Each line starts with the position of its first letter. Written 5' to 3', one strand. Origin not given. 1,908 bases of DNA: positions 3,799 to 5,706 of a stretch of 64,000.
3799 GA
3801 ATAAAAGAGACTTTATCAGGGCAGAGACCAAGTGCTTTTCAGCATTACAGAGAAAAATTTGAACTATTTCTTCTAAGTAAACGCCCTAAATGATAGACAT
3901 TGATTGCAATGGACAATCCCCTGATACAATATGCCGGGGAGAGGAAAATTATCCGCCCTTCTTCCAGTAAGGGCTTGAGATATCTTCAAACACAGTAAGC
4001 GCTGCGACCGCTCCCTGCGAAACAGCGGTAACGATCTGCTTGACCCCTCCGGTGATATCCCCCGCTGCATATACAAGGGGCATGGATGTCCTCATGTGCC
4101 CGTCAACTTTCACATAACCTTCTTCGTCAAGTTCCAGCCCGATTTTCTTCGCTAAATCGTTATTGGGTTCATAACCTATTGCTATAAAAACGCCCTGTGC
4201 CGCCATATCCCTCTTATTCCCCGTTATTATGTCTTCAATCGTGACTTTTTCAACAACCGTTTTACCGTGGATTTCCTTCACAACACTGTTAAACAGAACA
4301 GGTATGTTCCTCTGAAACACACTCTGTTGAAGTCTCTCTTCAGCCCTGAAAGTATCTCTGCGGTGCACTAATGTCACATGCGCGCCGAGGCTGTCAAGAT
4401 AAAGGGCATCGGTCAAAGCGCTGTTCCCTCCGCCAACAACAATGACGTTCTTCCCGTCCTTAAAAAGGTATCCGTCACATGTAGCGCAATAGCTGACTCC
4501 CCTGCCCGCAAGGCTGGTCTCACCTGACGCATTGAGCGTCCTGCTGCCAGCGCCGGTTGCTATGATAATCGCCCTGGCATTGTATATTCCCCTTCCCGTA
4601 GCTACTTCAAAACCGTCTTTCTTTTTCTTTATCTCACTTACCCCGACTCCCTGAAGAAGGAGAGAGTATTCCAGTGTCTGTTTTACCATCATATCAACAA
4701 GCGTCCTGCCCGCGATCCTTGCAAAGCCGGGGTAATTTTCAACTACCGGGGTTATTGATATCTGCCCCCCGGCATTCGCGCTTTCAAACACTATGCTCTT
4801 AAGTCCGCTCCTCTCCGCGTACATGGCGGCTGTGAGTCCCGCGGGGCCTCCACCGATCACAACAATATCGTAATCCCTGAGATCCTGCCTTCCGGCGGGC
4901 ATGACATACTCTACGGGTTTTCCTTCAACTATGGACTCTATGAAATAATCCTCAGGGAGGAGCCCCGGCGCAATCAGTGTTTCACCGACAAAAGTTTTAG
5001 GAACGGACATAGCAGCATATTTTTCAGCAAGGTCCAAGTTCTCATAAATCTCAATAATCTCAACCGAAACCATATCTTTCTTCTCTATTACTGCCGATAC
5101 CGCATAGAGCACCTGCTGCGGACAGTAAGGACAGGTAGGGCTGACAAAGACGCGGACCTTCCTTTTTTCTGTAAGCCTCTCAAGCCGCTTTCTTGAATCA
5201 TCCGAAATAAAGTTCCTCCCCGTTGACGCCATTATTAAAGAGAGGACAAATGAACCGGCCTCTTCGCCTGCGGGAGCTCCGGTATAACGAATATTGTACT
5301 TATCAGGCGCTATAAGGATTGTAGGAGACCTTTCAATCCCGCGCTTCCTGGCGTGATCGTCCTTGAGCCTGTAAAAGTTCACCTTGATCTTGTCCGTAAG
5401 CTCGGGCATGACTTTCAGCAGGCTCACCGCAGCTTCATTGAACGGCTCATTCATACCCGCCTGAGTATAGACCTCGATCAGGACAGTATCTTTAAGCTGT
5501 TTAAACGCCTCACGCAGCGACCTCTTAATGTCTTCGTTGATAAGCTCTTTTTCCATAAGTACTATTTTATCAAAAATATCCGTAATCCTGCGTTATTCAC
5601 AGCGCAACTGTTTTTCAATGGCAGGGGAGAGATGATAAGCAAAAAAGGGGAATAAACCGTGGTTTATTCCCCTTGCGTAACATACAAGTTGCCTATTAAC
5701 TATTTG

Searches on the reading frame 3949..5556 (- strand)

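Call 91: search_protein_families(library=pfam, proteins=[window:3949-5556:-], max_evalue=0.0001)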
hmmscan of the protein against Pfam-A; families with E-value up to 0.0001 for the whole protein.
window:3949-5556:- (535 aa): 14 families
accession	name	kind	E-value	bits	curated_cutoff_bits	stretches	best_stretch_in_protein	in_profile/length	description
PF07992.20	Pyr_redox_2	-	1.7e-57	195.5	26.1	1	229-515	1-291/291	Pyridine nucleotide-disulphide oxidoreductase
PF13738.12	Pyr_redox_3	-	7.4e-29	101.4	30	1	305-499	103-305/305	Pyridine nucleotide-disulphide oxidoreductase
PF00070.33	Pyr_redox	-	7.5e-18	65.3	22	1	370-442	1-81/82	Pyridine nucleotide-disulphide oxidoreductase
PF13192.12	Thioredoxin_3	-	3.3e-13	49.9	24.8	1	133-210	2-75/76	Thioredoxin domain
PF03486.20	HI0933_like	-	1.1e-10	41.9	50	1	230-264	2-36/244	HI0933-like protein Rossmann domain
PF01266.30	DAO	-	5.4e-10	39.8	27.9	0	230-264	1-37/353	FAD dependent oxidoreductase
PF12831.13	FAD_oxidored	-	6.2e-08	32.8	27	1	230-270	1-42/416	FAD dependent oxidoreductase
PF13450.12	NAD_binding_8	-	8.4e-08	32.8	21.9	0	233-267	1-36/68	NAD(P)-binding Rossmann-like domain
PF01134.28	GIDA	-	2.4e-07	30.6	22.1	0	230-257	1-28/391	Glucose inhibited division protein A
PF00890.30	FAD_binding_2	-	5.3e-07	29.6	20.4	1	230-264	1-36/414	FAD binding domain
PF01494.25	FAD_binding_3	-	7.3e-07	29.2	22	0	229-260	2-33/349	FAD binding domain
PF01946.23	Thi4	-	2.1e-06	27.6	26.2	1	226-264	15-54/235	Thi4 family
PF13241.12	NAD_binding_7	-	1.7e-05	25.8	22.1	0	368-411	7-50/104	Putative NAD(P)-binding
PF13434.12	Lys_Orn_oxgnase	-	3.6e-05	23.5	21.3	0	295-407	112-229/339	L-lysine 6-monooxygenase/L-ornithine 5-monooxygenase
